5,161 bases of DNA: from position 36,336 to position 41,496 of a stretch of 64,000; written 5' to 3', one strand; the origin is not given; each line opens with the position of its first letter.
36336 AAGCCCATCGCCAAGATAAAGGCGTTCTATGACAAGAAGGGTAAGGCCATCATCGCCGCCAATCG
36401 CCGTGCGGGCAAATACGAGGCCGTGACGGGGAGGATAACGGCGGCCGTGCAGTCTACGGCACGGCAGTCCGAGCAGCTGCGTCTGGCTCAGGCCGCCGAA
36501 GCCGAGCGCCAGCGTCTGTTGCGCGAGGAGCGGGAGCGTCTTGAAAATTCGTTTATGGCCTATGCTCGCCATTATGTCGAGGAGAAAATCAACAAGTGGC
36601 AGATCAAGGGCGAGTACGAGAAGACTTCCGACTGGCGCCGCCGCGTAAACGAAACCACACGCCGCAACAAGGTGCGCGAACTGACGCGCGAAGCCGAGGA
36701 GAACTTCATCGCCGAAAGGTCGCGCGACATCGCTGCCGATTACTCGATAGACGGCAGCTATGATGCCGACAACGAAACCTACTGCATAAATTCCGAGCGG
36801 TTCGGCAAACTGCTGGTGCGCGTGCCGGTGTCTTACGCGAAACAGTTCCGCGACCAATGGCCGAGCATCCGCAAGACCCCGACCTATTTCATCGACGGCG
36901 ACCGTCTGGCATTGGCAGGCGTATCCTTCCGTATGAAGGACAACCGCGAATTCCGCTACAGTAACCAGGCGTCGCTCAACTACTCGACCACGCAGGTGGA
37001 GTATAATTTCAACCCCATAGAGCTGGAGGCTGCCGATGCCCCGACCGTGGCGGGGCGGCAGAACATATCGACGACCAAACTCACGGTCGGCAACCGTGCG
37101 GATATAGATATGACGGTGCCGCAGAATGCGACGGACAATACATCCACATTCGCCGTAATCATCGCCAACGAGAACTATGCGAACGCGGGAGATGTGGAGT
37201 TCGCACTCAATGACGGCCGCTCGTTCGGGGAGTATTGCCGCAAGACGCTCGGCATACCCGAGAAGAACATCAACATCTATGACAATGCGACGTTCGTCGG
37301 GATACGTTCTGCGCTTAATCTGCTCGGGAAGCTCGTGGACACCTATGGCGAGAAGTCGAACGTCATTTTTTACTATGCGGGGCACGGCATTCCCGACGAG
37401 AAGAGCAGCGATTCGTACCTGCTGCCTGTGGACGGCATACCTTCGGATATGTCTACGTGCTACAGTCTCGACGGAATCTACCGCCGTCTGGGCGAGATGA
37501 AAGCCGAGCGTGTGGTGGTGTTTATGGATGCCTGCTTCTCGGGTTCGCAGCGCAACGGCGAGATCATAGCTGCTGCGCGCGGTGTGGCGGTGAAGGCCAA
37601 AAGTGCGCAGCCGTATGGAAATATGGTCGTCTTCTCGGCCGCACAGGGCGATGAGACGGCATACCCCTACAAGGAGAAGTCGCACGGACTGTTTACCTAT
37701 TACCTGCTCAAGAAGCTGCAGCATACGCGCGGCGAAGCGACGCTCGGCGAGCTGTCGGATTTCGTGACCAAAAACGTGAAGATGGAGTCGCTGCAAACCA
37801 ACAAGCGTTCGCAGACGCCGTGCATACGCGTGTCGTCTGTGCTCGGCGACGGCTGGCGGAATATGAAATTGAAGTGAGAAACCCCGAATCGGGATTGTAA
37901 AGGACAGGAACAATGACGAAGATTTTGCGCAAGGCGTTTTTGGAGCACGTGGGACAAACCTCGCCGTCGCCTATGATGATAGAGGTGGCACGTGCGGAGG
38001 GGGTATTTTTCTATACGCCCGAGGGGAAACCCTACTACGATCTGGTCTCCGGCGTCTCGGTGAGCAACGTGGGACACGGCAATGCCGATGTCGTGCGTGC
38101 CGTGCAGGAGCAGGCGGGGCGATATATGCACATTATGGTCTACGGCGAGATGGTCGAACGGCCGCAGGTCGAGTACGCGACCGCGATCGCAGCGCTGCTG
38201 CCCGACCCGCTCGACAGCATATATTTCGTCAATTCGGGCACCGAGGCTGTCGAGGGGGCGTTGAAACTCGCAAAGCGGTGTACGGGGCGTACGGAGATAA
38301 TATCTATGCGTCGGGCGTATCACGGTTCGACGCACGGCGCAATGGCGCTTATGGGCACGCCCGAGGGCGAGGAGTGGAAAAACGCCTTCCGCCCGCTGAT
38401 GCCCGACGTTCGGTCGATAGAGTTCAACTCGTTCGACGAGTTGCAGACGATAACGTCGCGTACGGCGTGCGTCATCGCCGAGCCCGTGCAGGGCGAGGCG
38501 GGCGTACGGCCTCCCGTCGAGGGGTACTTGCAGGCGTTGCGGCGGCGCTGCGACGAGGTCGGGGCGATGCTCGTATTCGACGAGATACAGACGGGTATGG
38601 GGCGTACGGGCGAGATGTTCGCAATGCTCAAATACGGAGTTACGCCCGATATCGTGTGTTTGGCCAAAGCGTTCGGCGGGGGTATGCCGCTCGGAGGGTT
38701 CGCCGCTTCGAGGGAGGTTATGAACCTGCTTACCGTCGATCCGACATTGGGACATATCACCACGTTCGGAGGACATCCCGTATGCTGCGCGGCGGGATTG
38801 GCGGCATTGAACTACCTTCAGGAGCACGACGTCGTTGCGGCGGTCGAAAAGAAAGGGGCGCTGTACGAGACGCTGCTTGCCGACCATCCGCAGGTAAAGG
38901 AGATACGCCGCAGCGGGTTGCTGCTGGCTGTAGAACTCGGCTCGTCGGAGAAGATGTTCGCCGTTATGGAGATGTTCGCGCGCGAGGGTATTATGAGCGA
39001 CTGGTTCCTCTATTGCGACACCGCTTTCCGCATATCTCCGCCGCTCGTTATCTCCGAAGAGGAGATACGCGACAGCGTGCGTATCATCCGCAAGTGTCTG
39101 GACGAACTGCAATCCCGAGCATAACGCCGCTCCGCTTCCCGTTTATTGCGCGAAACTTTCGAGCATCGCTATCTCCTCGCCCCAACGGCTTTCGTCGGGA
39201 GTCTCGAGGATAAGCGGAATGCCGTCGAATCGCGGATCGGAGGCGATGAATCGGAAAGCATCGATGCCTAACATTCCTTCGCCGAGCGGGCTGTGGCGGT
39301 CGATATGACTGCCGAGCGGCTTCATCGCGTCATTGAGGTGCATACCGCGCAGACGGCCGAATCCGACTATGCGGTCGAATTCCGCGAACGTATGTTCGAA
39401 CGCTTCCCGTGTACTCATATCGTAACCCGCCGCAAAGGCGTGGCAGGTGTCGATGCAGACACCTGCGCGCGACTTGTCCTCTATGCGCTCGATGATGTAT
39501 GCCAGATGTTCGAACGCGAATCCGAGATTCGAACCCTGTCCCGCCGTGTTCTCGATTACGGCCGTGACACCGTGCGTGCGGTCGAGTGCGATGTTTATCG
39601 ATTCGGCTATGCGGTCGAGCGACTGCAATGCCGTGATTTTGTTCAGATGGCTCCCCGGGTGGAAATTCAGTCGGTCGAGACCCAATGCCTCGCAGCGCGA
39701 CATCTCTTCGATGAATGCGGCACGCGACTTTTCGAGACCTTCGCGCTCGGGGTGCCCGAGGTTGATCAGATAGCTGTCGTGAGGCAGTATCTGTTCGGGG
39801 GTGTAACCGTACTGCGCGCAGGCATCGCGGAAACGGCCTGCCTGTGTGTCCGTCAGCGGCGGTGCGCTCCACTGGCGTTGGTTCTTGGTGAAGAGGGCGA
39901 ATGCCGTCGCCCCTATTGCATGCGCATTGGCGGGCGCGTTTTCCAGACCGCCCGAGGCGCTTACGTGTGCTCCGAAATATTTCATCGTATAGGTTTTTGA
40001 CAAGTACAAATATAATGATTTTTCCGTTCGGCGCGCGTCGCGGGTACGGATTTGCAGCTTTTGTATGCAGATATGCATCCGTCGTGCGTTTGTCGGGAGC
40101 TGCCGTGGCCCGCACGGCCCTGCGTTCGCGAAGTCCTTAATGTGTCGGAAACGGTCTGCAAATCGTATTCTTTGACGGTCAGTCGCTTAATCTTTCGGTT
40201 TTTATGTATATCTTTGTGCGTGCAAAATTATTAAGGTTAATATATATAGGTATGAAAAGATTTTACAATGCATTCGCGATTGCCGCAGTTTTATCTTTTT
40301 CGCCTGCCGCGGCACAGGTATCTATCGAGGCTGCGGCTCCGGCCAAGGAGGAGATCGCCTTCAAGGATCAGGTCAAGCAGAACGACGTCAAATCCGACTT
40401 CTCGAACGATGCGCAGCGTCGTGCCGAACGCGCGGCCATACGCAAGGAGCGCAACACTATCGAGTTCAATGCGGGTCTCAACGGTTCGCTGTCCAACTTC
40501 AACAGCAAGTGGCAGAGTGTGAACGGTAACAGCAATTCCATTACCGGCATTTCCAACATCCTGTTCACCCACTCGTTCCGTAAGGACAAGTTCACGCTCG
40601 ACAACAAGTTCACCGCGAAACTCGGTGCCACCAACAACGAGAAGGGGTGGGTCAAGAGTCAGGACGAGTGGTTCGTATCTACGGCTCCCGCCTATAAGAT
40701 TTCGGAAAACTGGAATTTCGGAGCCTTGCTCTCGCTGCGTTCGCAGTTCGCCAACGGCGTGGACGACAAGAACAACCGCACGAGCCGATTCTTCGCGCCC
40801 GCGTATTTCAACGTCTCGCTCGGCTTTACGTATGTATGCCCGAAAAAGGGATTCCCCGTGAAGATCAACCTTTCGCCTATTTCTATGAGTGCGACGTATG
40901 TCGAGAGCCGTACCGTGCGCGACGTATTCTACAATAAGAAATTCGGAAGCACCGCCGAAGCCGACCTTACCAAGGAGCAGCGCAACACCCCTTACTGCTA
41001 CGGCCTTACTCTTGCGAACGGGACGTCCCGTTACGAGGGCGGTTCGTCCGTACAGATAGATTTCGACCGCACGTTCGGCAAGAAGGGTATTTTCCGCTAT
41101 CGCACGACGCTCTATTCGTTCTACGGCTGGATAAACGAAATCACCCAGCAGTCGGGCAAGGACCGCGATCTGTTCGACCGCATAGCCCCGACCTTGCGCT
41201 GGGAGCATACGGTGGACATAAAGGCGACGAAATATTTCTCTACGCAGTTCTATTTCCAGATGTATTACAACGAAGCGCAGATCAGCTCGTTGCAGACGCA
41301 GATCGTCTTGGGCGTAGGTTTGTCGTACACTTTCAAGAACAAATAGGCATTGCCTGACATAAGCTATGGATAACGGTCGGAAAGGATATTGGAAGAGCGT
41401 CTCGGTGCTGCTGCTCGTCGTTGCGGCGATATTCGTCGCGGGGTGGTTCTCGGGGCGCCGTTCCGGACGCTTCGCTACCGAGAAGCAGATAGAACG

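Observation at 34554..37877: Secreted LysM-caspase: an 1107-aa modular protease with an intact His/Cys dyad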

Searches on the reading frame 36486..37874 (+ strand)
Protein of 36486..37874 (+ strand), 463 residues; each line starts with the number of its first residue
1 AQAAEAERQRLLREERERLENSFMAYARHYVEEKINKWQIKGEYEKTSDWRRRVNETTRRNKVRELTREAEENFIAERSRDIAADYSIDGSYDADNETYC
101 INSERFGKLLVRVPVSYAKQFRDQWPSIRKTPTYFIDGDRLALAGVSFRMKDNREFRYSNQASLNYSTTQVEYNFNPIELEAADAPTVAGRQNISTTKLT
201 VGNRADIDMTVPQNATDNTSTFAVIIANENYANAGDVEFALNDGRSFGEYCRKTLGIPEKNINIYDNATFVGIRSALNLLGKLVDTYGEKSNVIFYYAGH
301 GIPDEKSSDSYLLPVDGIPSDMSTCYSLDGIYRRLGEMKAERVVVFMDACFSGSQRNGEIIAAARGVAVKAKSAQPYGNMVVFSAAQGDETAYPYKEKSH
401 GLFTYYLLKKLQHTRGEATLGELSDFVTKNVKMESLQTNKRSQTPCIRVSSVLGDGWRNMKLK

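Call 17: search_solved_structures(query=A1, max_evalue=1, show_alignments=2)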
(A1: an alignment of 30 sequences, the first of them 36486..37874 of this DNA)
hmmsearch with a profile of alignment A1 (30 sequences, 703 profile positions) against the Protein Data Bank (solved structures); distinct sequences matched with E-value up to 1: 2.
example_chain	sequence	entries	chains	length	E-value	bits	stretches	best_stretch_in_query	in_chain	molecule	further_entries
3bij_A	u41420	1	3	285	0.31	12.7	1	517-594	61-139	Uncharacterized protein GSU0716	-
1dlw_A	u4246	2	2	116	0.71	11.5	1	525-586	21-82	HEMOGLOBIN | MYOGLOBIN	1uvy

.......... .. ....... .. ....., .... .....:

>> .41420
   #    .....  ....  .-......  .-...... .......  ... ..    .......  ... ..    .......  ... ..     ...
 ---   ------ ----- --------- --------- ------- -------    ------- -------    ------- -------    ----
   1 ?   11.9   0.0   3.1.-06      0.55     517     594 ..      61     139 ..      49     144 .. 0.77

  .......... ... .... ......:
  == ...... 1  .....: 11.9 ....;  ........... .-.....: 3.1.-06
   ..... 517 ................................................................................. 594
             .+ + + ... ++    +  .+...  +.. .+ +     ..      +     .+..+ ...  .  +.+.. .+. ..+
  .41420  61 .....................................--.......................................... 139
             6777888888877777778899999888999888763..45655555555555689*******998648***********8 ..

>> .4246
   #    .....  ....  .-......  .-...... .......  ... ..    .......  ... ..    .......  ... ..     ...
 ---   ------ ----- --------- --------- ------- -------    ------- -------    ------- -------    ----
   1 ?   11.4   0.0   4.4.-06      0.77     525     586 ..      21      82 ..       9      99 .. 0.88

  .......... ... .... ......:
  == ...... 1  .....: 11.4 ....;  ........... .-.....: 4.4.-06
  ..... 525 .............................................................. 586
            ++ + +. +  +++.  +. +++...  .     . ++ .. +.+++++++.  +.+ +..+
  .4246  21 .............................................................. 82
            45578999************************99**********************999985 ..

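Call 31: predict_structure(alignment_id=A1)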
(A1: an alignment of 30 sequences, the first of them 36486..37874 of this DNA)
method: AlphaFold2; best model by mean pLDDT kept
length: 463 residues; sequences in the alignment: 30
mean_pLDDT: 82.4   pTM: 0.58
mean pLDDT of the five models: 82.4, 81.4, 81.2, 80.5, 79.6
residues with pLDDT >= 90: 197; 70-90: 198; 50-70: 25; < 50: 43
segments of 3 or more residues with pLDDT < 50: 162-169, 178-203, 358-360, 362-366
pLDDT, mean of each block of 10 residues (from residue 1): 82 76 84 86 82 77 82 88 87 89 88 94 95 82 89 88 45 54 38 36 63 85 96 85 96 94 96 94 91 96 84 91 92 93 93 54 51 86 85 83 96 93 95 80 90 90 84
secondary structure, 60 per line:
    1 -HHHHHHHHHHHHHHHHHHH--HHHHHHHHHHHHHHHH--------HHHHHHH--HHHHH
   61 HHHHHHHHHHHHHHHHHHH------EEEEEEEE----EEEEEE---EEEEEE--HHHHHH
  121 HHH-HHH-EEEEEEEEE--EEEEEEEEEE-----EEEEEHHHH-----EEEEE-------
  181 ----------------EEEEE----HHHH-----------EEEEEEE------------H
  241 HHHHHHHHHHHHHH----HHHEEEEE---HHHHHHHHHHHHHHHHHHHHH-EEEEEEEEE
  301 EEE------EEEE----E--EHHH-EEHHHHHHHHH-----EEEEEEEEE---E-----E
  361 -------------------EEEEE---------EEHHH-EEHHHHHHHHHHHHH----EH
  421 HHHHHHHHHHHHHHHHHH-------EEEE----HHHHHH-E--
elements in order: H2-20 H23-38 H47-53 H56-79 E86-93 E98-103 E107-112 H115-123 E129-137 E140-149 E155-159 H160-163 E169-173 E197-201 H206-209 E221-227 H240-254 E262-266 H270-290 E292-303 E310-313 H328-336 E342-350 E380-384 H402-414 H420-438 E446-449 H454-459

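Call 35: fold_search(model_id=the predicted structure, library=pdb)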
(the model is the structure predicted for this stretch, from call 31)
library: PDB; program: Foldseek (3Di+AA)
matches with E <= 10: 1086; with E <= 0.001: 235
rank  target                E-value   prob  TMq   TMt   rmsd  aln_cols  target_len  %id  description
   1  3v4o_A                2.4e-13  1.00  0.39  0.74   6.1       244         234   20  Human MALT1 (caspase domain) in complex with an irreversible peptidic inhibitor (released 2012-03-14)
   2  3uo8_B                4.3e-13  1.00  0.39  0.49   4.8       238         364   20  Crystal structure of the MALT1 paracaspase (P1 form) (released 2011-12-21)
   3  8v4x_D                9.9e-13  1.00  0.39  0.48   5.0       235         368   20  Structure of MALT1 in complex with an allosteric inhibitor (released 2024-05-01)
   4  8v4x_C                1.5e-12  1.00  0.39  0.49   5.0       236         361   20  Structure of MALT1 in complex with an allosteric inhibitor (released 2024-05-01)
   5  7paw_B                1.9e-12  1.00  0.39  0.49   4.4       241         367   20  MALT1 in complex with compound 1 (released 2021-11-17)
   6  8v4x_B                2.0e-12  1.00  0.39  0.49   6.4       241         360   20  Structure of MALT1 in complex with an allosteric inhibitor (released 2024-05-01)
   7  4i1p_C                2.1e-12  1.00  0.39  0.47   5.2       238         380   20  Human MALT1 (caspase-IG3) in complex with activity based-probe (released 2014-07-09)
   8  7pav_B                2.2e-12  1.00  0.39  0.48   4.3       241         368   19  MALT1 in complex with compound 1 (released 2021-11-17)
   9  3uo8_C                2.5e-12  1.00  0.40  0.50   4.4       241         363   20  Crystal structure of the MALT1 paracaspase (P1 form) (released 2011-12-21)
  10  4i1p_A                3.6e-12  1.00  0.38  0.46   5.1       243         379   19  Human MALT1 (caspase-IG3) in complex with activity based-probe (released 2014-07-09)
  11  7pav_A                1.7e-11  1.00  0.38  0.49   4.2       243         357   20  MALT1 in complex with compound 1 (released 2021-11-17)
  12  8v4x_F                2.2e-11  1.00  0.39  0.50   4.1       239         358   20  Structure of MALT1 in complex with an allosteric inhibitor (released 2024-05-01)
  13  8v4x_E                2.8e-11  1.00  0.39  0.49   5.0       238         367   19  Structure of MALT1 in complex with an allosteric inhibitor (released 2024-05-01)
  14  6f7i_A                4.0e-11  1.00  0.36  0.47   5.8       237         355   19  human MALT1(329-728) IN COMPLEX WITH MLT-747 (released 2019-01-02)
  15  6h4a                  4.8e-11  1.00  0.36  0.45   6.0       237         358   19  Human MALT1(329-728) in complex with MLT-748 (released 2019-02-13)
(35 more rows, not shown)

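Call 44: fold_search(model_id=the predicted structure, library=viral)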
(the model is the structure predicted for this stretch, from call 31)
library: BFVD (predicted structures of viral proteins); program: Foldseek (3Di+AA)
matches with E <= 10: 605; with E <= 0.001: 15
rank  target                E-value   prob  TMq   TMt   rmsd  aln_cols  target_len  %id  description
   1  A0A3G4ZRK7            2.8e-12  1.00  0.38  0.45  15.4       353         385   17  Peptidase C14 caspase domain-containing protein [Dasosvirus sp.]
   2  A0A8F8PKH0            9.1e-12  1.00  0.39  0.51  21.8       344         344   18  Metacaspase [Clandestinovirus]
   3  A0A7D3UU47            2.0e-11  1.00  0.41  0.50   7.6       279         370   18  Caspase [Fadolivirus FV1/VV64]
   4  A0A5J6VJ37            8.0e-11  1.00  0.38  0.48  18.9       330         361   14  Caspase domain protein [Megaviridae environmental sample]
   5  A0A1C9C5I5            2.3e-10  1.00  0.36  0.63   8.1       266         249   16  Putative metacaspase [Heterosigma akashiwo virus 01]
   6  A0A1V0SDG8            3.9e-09  1.00  0.36  0.44   4.0       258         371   14  Caspase domain protein [Indivirus ILV1]
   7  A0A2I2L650            3.9e-08  1.00  0.35  0.48   7.2       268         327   15  Uncharacterized protein [Orpheovirus IHUMI-LCC2]
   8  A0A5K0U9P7            4.1e-08  1.00  0.38  0.43   8.0       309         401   14  Caspase domain protein [Yasminevirus sp. GU-2018]
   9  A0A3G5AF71            6.2e-08  1.00  0.37  0.58   7.5       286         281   14  Caspase domain protein [Satyrvirus sp.]
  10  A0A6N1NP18            7.8e-08  1.00  0.31  0.48   8.3       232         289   16  Putative ORFan [Tupanvirus deep ocean]
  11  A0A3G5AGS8            8.7e-07  1.00  0.31  0.40   9.1       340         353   11  Peptidase C14 caspase domain-containing protein [Solumvirus sp.]
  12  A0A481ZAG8            2.5e-06  1.00  0.31  0.50  10.4       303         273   14  Caspase [Pithovirus LCPAC304]
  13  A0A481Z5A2            6.4e-06  1.00  0.31  0.32  22.8       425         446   13  Peptidase C14 caspase domain-containing protein [Pithovirus LCPAC202]
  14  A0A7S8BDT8            3.3e-05  1.00  0.26  0.35  20.5       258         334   14  Metacaspase [Medusavirus stheno T3]
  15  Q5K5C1                2.5e-04  1.00  0.31  0.46  11.9       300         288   12  Executioner caspase [Spodoptera frugiperda ascovirus 1a]
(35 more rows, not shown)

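Call 45: find_related_loci(query=A1, collection=genome_contigs, flank=5000)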
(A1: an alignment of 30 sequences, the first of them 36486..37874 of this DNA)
Query A1 (463 aa) in genome_contigs; peptide patterns used: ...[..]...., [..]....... (x = any residue, [..] = any of these).
600 stretches matched a pattern (row limit reached: there are more); 450 encode a relative of the query (tblastn E <= 1e-3); the best 80 are kept; 80 distinct loci.
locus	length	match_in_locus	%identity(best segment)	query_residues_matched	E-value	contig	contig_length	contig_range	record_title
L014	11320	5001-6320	49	23-463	9e-144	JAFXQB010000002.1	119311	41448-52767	MAG: Salinivirgaceae bacterium isolate RGIG6642 Sheep_Rumen-1__c136380, whole genome shotgun sequence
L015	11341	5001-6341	48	14-462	1e-141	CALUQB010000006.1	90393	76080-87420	MAG: uncultured Bacteroidales bacterium isolate BRZ_RS__bin68 genome assembly, contig: BRZ_RS__NODE_240_length_90393_cov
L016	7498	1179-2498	47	23-463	5e-139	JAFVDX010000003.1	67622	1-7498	MAG: Paludibacteraceae bacterium isolate RGIG5082 Roe_deer_Rumen.Co__c80637, whole genome shotgun sequence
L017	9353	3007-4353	47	14-463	2e-137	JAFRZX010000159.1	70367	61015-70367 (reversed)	MAG: Bacteroidales bacterium isolate RGIG2950 Goat_Rectum-1__c762274, whole genome shotgun sequence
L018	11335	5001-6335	48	23-463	3e-135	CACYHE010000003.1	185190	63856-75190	MAG: uncultured Bacteroidales bacterium isolate RUG11936 genome assembly, contig: RUG11936_asm_3, whole genome shotgun s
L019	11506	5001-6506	43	22-463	1e-131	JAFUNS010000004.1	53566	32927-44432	MAG: Bacteroides sp. isolate RGIG4661 Roe_deer_Rectum-4__c88, whole genome shotgun sequence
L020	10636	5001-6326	44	22-462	3e-126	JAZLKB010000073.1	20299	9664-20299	MAG: Bacteroidaceae bacterium isolate T1900044960_TA20190018.MAGScoT_cleanbin_000034 SGB_3931_k141_1342340, whole genome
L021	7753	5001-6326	44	23-462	3e-125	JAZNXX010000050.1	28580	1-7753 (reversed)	MAG: Candidatus Egerieisoma sp. isolate T1900044778_TS20190244.MAGScoT_cleanbin_000004 SGB_2523_k141_1777881, whole geno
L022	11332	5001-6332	42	22-463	2e-124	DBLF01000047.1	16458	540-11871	MAG TPA_asm: Candidatus Segatella papionis isolate UBA731 UBA731_contig_1742, whole genome shotgun sequence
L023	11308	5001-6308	43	19-463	3e-120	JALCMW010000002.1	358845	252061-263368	MAG: Bacteroidales bacterium isolate UW_MP_BACTE2_1 Ga0455784_00005, whole genome shotgun sequence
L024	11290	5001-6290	42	20-463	2e-114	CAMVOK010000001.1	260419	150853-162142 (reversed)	MAG TPA_asm: uncultured Prevotellaceae bacterium isolate SRR8387721_bin.31_metaWRAP_v1.3_MAG genome assembly, contig: ER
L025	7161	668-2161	39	26-463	1e-109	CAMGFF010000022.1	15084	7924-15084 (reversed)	MAG: uncultured Prevotellaceae bacterium isolate SRR11551369_bin.37_metaWRAP_v1.3_MAG genome assembly, contig: ERZ114739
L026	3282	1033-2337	41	23-462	1e-111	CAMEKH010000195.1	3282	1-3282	MAG: uncultured Prevotellaceae bacterium isolate SRR15057924_bin.8_metaWRAP_v1.3_MAG genome assembly, contig: ERZ1040765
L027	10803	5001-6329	40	22-463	7e-107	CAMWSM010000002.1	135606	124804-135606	MAG TPA_asm: uncultured Porphyromonadaceae bacterium isolate SRR14411301_bin.7_metawrap_v1.3_MAG genome assembly, contig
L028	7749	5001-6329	40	23-463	7e-106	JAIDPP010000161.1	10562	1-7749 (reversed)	MAG: Muribaculaceae bacterium isolate SC0354_S1_12 SC0354_S1_12_contig_161, whole genome shotgun sequence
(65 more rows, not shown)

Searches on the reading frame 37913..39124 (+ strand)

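Call 6: search_protein_families(library=pfam, proteins=[window:37913-39124:+], max_evalue=0.001)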
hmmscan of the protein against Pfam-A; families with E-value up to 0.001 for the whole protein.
window:37913-39124:+ (403 aa): 1 family
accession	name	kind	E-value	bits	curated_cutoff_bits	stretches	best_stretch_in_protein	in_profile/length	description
PF00202.27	Aminotran_3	-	7.9e-93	311.7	30.5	1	19-396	7-403/403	Aminotransferase class-III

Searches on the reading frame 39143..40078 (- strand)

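Call 6: search_protein_families(library=pfam, proteins=[window:39143-40078:-], max_evalue=0.001)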
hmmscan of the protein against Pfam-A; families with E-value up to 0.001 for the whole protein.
window:39143-40078:- (311 aa): 1 family
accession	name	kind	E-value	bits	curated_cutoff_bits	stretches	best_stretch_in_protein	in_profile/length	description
PF01261.30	AP_endonuc_2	-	8.8e-63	212.7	31.1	1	50-308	2-248/249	Xylose isomerase-like TIM barrel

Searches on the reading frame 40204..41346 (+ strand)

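Call 6: search_protein_families(library=pfam, proteins=[window:40204-41346:+], max_evalue=0.001)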
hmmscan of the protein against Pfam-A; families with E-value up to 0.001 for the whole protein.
window:40204-41346:+ (380 aa): 1 family
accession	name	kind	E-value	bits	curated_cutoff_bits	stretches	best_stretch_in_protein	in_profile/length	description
PF11276.14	DUF3078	-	2.2e-12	47.6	25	1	97-185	4-91/92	Protein of unknown function (DUF3078)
